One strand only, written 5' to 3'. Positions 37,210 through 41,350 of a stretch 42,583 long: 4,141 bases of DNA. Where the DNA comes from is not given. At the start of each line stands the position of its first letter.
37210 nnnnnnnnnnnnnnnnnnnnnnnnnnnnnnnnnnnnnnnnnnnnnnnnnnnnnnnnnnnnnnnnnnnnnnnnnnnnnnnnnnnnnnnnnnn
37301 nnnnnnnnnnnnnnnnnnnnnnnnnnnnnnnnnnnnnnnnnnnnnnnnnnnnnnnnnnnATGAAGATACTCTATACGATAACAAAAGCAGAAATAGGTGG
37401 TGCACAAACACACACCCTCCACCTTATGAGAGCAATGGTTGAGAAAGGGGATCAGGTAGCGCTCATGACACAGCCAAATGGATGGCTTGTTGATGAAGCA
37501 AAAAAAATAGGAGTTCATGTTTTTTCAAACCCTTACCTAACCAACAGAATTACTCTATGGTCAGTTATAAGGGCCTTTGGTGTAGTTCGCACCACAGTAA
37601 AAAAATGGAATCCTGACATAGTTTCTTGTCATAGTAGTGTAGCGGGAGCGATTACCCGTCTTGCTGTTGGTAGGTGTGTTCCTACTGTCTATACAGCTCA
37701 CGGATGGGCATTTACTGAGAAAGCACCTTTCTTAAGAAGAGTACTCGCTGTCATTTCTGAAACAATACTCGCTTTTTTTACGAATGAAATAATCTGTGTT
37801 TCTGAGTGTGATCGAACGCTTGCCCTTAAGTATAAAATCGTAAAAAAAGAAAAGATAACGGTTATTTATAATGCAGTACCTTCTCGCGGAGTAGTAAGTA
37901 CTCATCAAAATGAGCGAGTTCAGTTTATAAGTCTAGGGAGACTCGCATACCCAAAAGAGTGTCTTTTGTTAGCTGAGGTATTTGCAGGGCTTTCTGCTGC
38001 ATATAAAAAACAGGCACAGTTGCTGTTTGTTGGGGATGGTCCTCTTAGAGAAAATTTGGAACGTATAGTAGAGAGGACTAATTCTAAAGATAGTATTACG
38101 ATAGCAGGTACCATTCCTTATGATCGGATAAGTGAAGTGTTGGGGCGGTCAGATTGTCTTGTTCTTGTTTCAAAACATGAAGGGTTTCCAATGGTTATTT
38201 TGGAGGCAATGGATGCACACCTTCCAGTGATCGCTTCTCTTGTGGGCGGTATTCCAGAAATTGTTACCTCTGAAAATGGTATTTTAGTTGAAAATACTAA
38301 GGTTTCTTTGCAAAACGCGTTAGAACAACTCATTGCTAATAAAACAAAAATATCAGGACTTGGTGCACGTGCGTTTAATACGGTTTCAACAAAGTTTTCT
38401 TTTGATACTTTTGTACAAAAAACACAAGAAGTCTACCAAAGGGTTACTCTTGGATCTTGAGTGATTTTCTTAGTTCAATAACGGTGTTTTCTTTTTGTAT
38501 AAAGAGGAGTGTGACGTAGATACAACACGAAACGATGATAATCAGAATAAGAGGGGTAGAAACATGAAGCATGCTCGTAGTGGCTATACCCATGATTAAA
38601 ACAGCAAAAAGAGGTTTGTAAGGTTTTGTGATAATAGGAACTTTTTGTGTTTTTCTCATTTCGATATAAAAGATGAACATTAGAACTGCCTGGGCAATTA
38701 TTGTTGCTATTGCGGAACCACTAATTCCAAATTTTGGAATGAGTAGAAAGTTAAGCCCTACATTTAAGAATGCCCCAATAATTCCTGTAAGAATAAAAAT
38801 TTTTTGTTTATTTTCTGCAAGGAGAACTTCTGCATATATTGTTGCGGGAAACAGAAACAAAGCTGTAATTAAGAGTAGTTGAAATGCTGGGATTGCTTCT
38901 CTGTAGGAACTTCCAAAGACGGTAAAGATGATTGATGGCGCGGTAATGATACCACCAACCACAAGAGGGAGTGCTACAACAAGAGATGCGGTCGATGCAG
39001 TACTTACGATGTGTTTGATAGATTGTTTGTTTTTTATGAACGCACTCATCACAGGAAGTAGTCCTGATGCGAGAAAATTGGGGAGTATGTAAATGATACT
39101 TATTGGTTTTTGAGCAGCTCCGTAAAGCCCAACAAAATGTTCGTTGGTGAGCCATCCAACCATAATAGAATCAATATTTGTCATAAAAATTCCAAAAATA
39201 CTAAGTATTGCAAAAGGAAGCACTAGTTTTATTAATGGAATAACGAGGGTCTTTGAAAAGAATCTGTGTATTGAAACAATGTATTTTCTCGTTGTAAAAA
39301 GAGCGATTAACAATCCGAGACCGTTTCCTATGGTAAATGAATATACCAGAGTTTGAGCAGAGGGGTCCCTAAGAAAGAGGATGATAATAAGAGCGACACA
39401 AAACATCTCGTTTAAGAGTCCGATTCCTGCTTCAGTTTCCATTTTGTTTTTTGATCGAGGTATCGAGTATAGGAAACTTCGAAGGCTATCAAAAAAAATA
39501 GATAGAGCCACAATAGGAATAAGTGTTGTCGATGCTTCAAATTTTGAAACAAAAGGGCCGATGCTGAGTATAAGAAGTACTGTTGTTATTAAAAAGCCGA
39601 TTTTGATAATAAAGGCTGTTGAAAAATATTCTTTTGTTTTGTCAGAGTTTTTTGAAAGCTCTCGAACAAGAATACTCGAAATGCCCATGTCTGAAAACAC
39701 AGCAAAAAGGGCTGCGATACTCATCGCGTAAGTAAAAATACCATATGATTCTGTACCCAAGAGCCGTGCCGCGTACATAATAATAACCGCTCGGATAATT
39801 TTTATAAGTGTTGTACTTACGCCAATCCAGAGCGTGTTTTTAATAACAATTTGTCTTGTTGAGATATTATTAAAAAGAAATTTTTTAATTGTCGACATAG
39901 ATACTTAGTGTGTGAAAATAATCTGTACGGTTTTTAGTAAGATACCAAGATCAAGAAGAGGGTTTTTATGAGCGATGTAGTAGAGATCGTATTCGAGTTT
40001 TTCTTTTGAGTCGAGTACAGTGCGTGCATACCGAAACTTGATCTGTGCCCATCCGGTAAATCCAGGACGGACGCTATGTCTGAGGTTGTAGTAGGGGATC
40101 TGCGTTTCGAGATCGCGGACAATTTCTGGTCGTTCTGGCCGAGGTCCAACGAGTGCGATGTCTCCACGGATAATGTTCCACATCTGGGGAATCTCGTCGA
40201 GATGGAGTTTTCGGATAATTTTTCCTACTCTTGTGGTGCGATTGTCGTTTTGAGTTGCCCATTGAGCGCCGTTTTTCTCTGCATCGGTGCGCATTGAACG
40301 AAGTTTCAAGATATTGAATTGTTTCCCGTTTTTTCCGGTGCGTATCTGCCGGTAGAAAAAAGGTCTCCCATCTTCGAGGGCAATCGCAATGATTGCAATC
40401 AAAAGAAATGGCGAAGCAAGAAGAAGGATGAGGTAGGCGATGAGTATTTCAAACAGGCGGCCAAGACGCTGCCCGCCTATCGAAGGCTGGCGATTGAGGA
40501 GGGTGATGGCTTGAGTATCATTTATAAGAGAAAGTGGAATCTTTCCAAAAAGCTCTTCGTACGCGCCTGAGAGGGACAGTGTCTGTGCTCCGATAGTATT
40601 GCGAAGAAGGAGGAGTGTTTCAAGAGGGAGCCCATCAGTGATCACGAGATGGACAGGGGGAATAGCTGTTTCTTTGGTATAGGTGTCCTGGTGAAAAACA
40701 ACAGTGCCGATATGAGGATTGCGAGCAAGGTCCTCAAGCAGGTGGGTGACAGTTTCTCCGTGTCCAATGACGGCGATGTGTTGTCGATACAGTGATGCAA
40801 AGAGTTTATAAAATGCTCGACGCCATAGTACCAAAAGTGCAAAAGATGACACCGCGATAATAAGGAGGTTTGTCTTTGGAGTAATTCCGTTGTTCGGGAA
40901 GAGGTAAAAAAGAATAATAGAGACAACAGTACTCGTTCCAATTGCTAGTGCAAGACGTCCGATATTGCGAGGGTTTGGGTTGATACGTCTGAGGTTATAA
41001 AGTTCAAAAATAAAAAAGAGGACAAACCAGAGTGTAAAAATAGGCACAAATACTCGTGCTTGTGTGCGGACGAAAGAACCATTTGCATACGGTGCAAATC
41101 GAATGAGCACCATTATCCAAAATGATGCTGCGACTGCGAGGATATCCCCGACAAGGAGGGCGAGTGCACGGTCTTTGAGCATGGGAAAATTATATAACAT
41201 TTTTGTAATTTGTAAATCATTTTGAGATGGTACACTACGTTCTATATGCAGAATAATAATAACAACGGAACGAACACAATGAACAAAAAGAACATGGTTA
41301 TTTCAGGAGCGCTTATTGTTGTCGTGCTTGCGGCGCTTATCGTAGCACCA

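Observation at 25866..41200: Surface-protein gene followed by a Wzy_C/TPR protein and a complete glycan assembly locus: candidate surface-layer protein O-glycosylation system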

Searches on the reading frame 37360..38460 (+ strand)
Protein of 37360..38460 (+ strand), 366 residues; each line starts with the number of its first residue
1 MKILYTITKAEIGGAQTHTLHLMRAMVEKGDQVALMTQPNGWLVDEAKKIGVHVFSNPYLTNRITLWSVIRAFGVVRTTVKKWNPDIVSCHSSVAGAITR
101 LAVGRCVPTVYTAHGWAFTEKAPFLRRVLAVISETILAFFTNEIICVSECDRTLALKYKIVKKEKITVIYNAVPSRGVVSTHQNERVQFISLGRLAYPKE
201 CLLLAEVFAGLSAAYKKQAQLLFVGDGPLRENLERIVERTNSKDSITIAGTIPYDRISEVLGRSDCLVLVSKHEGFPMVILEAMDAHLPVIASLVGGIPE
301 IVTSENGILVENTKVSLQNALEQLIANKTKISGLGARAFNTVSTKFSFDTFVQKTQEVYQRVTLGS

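Call 5: search_protein_families(library=pfam, proteins=[window:37360-38460:+], max_evalue=0.01)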
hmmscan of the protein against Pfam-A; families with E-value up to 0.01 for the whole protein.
window:37360-38460:+ (366 aa): 6 families
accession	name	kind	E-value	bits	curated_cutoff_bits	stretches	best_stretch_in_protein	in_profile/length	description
PF00534.26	Glycos_transf_1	-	1e-29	103.7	26.4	1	182-329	11-160/172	Glycosyl transferases group 1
PF13692.12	Glyco_trans_1_4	-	2.7e-27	96.2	27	1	189-327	4-142/142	Glycosyl transferases group 1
PF13439.12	Glyco_transf_4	-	7.4e-24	85.1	28.5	1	12-173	1-166/170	Glycosyltransferase Family 4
PF13579.12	Glyco_trans_4_4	-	7.3e-20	72.3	29.7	1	13-171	1-157/158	Glycosyl transferase 4-like domain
PF20706.3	GT4-conflict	-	7.3e-10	38.8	26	1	182-305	193-323/385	Family 4 Glycosyltransferase in conflict systems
PF13477.12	Glyco_trans_4_2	-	8.3e-10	39.4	23.4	1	15-146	9-137/139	Glycosyl transferase 4-like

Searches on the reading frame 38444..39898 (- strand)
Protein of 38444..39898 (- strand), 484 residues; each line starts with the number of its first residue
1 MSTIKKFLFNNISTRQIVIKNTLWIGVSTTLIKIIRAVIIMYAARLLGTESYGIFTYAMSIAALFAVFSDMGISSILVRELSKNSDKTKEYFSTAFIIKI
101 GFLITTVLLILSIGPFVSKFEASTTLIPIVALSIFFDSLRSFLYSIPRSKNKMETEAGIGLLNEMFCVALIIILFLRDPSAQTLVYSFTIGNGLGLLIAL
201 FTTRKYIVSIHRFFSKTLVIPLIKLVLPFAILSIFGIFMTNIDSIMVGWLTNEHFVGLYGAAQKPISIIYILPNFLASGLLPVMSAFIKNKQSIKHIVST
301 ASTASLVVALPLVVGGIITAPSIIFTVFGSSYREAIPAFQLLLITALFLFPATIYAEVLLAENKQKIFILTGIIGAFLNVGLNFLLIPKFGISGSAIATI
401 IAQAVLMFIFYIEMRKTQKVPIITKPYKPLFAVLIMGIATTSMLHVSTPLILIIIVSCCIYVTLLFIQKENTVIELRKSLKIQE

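Call 5: search_protein_families(library=pfam, proteins=[window:38444-39898:-], max_evalue=0.01)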
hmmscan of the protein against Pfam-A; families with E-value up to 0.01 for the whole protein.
window:38444-39898:- (484 aa): 4 families
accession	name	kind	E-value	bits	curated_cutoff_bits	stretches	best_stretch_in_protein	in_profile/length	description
PF01943.22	Polysacc_synt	-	2.9e-31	109.4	28.2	1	19-286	2-272/274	Polysaccharide biosynthesis protein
PF13440.11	Polysacc_synt_3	-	9.4e-28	97.7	23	1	44-337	3-293/293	Polysaccharide biosynthesis protein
PF03023.19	MurJ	-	9.8e-12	44.7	27.4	1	44-448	2-437/451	Lipid II flippase MurJ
PF02718.19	Herpes_UL31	-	0.0085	15.5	25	0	393-477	129-211/254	Herpesvirus UL31-like protein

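Call 35: search_protein_families(library=ncbifam, proteins=[window:38444-39898:-], max_evalue=0.01)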
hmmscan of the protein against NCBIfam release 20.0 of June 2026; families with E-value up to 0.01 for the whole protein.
window:38444-39898:- (484 aa): 7 families
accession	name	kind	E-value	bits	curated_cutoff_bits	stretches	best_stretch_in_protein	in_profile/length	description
NF007773.0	PRK10459.1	equivalog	1.5e-17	63.8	273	1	13-480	2-479/492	MOP flippase family protein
NF041871.1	Wzx_EPS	equivalog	9.5e-16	57.6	800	1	19-407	3-395/492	exopolysaccharide biosynthesis flippase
NF058658.1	Oglyco_Wzx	exception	1.4e-11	44.1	720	1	13-475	5-470/478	O-glycosylation flippase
TIGR01695.1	murJ_mviN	equivalog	1.2e-10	40.7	235.55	1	20-476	4-504/506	murein biosynthesis integral membrane protein MurJ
NF047674.1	TeichurnBiosyTuaB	equivalog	3.4e-08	33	580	1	17-465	7-466/469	teichuronic acid biosynthesis protein TuaB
NF050818.1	PolSacchBiosHfsF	equivalog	9.5e-08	31.5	700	1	38-448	22-438/468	polysaccharide biosynthesis protein HfsF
TIGR02900.1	spore_V_B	equivalog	2.8e-05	23.1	372.3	1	19-463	2-479/488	stage V sporulation protein B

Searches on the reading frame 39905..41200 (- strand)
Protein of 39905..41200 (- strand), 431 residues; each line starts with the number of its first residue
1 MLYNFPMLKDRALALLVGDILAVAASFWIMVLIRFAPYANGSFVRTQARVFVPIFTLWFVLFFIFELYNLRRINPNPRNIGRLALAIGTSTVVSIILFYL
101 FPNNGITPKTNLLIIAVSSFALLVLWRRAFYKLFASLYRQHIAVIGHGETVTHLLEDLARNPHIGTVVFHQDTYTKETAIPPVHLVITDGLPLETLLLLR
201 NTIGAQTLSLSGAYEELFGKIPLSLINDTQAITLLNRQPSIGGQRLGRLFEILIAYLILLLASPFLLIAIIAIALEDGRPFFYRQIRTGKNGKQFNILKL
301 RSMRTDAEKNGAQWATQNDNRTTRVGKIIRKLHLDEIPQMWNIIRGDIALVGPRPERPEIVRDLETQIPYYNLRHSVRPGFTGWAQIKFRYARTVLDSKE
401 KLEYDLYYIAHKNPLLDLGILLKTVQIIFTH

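Call 5: search_protein_families(library=pfam, proteins=[window:39905-41200:-], max_evalue=0.01)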
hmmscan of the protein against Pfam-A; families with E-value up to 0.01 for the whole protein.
window:39905-41200:- (431 aa): 2 families
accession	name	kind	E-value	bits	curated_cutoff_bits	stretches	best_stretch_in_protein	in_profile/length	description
PF02397.22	Bac_transf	-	1.2e-62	211.1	27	1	248-429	2-178/179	Bacterial sugar transferase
PF13727.12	CoA_binding_3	-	6.3e-07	30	25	1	64-173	2-114/175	CoA-binding domain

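Call 35: search_protein_families(library=ncbifam, proteins=[window:39905-41200:-], max_evalue=0.01)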
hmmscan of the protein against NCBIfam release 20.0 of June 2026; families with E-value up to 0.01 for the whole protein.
window:39905-41200:- (431 aa): 10 families
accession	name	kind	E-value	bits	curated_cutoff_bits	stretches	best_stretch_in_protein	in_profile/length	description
TIGR03025.1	EPS_sugtrans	subfamily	3e-95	320.1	295.55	2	204-430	215-440/445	exopolysaccharide biosynthesis polyprenyl glycosylphosphotransferase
TIGR03013.1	EpsB_2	subfamily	8.4e-94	315.1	393.35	2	191-429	200-437/443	TIGR03013 family XrtA/PEP-CTERM system glycosyltransferase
TIGR03023.1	WcaJ_sugtrans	equivalog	5.6e-76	256.7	410.75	2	225-430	241-448/453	undecaprenyl-phosphate glucose phosphotransferase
TIGR03022.1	WbaP_sugtrans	subfamily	1.1e-50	173.2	403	2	244-429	256-450/456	undecaprenyl-phosphate galactose phosphotransferase WbaP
NF007518.0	PRK10124.1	equivalog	3.3e-40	138.2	684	1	245-426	272-455/464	undecaprenyl-phosphate glucose phosphotransferase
NF050817.1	PolSacchBiosHfsE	equivalog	1.1e-39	136.5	750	1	248-427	273-458/467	polysaccharide biosynthesis protein HfsE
NF052601.1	undeca_RfbP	equivalog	2.9e-35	121.7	330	1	239-429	37-236/244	undecaprenyl-phosphate galactose phosphotransferase family protein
NF041877.1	EPS_EpsZ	equivalog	5.2e-34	117.7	800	1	246-430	265-454/459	exopolysaccharide biosynthesis polyisoprenyl-phosphate hexose-1-phosphate transferase EpsZ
NF011751.0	PRK15204.1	equivalog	1.8e-25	89.5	907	1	245-429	278-470/476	undecaprenyl-phosphate galactose phosphotransferase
NF045514.1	glycotran_HepC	equivalog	7.7e-22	77.6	140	1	244-355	114-211/220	heterocyst development glycosyltransferase HepC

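Call 73: find_homologous_proteins(query=window:39905-41200:-, max_evalue=1e-20)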
Query window:39905-41200:- (431 aa): 6019 proteins with E <= 1e-20 among 8000 candidates; the best 120 are listed.
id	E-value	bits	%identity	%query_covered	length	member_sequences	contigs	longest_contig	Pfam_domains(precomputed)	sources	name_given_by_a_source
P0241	1.5e-278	942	100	99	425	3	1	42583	PF13727.13,PF02397.23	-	-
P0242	1.5e-200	685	71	100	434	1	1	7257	PF02397.23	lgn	-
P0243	4.3e-199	680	71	99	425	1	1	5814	PF02397.23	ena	-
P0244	3.1e-172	592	63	99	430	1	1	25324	PF02397.23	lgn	-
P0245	5.4e-172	591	64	99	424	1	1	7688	PF13727.13,PF02397.23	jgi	-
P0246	6.6e-167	574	61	99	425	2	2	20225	PF02397.23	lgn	-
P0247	1.0e-162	560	60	99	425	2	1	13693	PF02397.23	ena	-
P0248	3.0e-162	559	60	99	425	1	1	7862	PF02397.23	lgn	-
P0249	2.4e-158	546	58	100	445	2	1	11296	PF02397.23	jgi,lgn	jgi:lipopolysaccharide/colanic/teichoic acid biosynthesis glycosyltransferase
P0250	4.5e-156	538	57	99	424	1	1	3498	PF02397.23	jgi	jgi:exopolysaccharide biosynthesis polyprenyl glycosylphosphotransferase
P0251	1.9e-155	536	58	99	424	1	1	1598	PF02397.23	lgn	-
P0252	2.0e-154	533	58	99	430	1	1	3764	PF02397.23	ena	-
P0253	8.5e-153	528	56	99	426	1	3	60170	PF02397.23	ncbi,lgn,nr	ncbi:MAG TPA: sugar transferase [Candidatus Paceibacterota bacterium]|nr:sugar transferase [Candidat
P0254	2.0e-152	526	56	99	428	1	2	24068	PF02397.23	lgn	-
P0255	9.7e-152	524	56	99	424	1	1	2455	PF02397.23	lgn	-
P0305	3.7e-138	479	52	99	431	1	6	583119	PF02397.23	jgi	jgi:lipopolysaccharide/colanic/teichoic acid biosynthesis glycosyltransferase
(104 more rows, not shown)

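Call 75: find_encoding_contigs(protein=P0305, flank=6000, max_places=1)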
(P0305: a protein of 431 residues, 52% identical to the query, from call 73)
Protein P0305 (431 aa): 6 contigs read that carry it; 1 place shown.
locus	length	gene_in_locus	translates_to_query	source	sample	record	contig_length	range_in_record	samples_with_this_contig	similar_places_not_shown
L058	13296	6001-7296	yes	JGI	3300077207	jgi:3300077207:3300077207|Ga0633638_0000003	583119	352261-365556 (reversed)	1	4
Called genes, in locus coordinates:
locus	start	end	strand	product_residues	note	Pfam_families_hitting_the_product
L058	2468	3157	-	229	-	PF05552:MS_channel_1st_1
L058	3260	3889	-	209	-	-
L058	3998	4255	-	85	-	-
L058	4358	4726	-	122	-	PF16320:Ribosomal_L12_N, PF00542:Ribosomal_L12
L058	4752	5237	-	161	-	PF00466:Ribosomal_L10, PF27436:RL10_C (weak)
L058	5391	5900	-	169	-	-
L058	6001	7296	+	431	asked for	PF02397:Bac_transf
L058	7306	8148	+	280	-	-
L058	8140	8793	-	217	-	-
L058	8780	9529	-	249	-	PF01209:Ubie_methyltran, PF02353:CMAS (weak), PF05401:NodS (weak), PF13489:Methyltransf_23, PF13847:Methyltransf_31, PF08241:Methyltransf_11, PF08242:Methyltransf_12, PF13649:Methyltransf_25, +2 more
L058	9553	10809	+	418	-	PF01943:Polysacc_synt, PF13440:Polysacc_synt_3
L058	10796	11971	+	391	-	PF13231:PMT_2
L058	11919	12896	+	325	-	PF00535:Glycos_transf_2, PF13641:Glyco_tranf_2_3 (weak)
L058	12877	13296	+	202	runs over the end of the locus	PF05219:DREV (weak), PF13489:Methyltransf_23, PF07021:MetW (weak), PF13649:Methyltransf_25, PF13847:Methyltransf_31, PF08241:Methyltransf_11, PF08242:Methyltransf_12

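Call 77: find_related_loci(query=A5, collection=genome_contigs, flank=3000)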
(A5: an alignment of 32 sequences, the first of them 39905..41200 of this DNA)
Query A5 (431 aa) in genome_contigs; peptide patterns used: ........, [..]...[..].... (x = any residue, [..] = any of these).
600 stretches matched a pattern (row limit reached: there are more); 598 encode a relative of the query (tblastn E <= 1e-3); the best 80 are kept; 80 distinct loci.
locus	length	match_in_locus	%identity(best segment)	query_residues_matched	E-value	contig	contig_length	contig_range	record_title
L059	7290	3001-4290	55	1-431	1e-142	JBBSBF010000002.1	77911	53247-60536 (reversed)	MAG: Candidatus Paceibacteria bacterium isolate La6_metabat2.104 La6_metabat2.104_K_1139732_L_77911_cov_11.0295, whole g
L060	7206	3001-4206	40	11-431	2e-97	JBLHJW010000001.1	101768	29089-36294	MAG: Candidatus Paceibacteria bacterium isolate 3300054698_52 Ga0535670_0000156, whole genome shotgun sequence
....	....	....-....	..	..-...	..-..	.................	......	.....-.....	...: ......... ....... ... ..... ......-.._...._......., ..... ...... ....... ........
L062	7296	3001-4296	40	7-429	9e-93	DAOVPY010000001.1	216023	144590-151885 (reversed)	MAG TPA_asm: Candidatus Nealsonbacteria bacterium isolate CSMAG_1561 CSMAG_1561_k141_1392210_length_216023_cov_36.1927,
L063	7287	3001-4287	40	10-431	1e-90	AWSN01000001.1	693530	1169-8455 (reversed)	MAG: Parcubacteria bacterium RAAC4_OD1_1 O210_OD1C00001, whole genome shotgun sequence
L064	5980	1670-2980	36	9-431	3e-84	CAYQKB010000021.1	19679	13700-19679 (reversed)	MAG TPA_asm: uncultured Candidatus Saccharibacteria bacterium isolate SRP193066_co2_439 genome assembly, contig: NODE_14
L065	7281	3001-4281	38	11-429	8e-82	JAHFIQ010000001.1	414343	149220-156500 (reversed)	MAG: Candidatus Uhrbacteria bacterium isolate nzgw366 NODE_8_length_414344_cov_41.955565, whole genome shotgun sequence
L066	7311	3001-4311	36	9-429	2e-78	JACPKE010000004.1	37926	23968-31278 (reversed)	MAG: Candidatus Brennerbacteria bacterium isolate NC_groundwater_486_Ag_S-0.1um_40_11 S35_SO-1_scaffold_76034, whole gen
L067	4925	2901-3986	36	67-431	6e-74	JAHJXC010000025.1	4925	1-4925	MAG: Patescibacteria group bacterium isolate UML_A.mb.14 UML_A.mb.14_k141_38255, whole genome shotgun sequence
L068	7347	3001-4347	34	5-427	6e-73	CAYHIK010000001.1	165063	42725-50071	MAG TPA_asm: uncultured Candidatus Saccharibacteria bacterium isolate ERP119705_co13_612 genome assembly, contig: NODE_8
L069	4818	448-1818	32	11-430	1e-71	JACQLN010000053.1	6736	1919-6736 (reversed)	MAG: Parcubacteria group bacterium isolate NC_groundwater_1204_Ag_S-0.1um_45_229 S_p1_S3_coassembly_k141_2056554, whole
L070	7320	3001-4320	36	11-428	1e-71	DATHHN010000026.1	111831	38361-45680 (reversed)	MAG TPA_asm: Edaphobacter sp. isolate SMAG_U12501 k141_323531, whole genome shotgun sequence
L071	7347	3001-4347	35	11-430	4e-71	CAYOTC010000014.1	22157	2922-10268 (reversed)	MAG TPA_asm: uncultured Bdellovibrionales bacterium isolate SRP192927_co6_68 genome assembly, contig: NODE_4910_length_2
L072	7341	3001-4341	32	9-430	7e-71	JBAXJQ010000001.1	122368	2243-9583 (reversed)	MAG: Candidatus Falkowbacteria bacterium isolate ELA379 MAG379_1, whole genome shotgun sequence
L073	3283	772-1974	37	58-428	8e-71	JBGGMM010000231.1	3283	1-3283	MAG: Pseudobdellovibrionaceae bacterium isolate bin.014 k141_823675, whole genome shotgun sequence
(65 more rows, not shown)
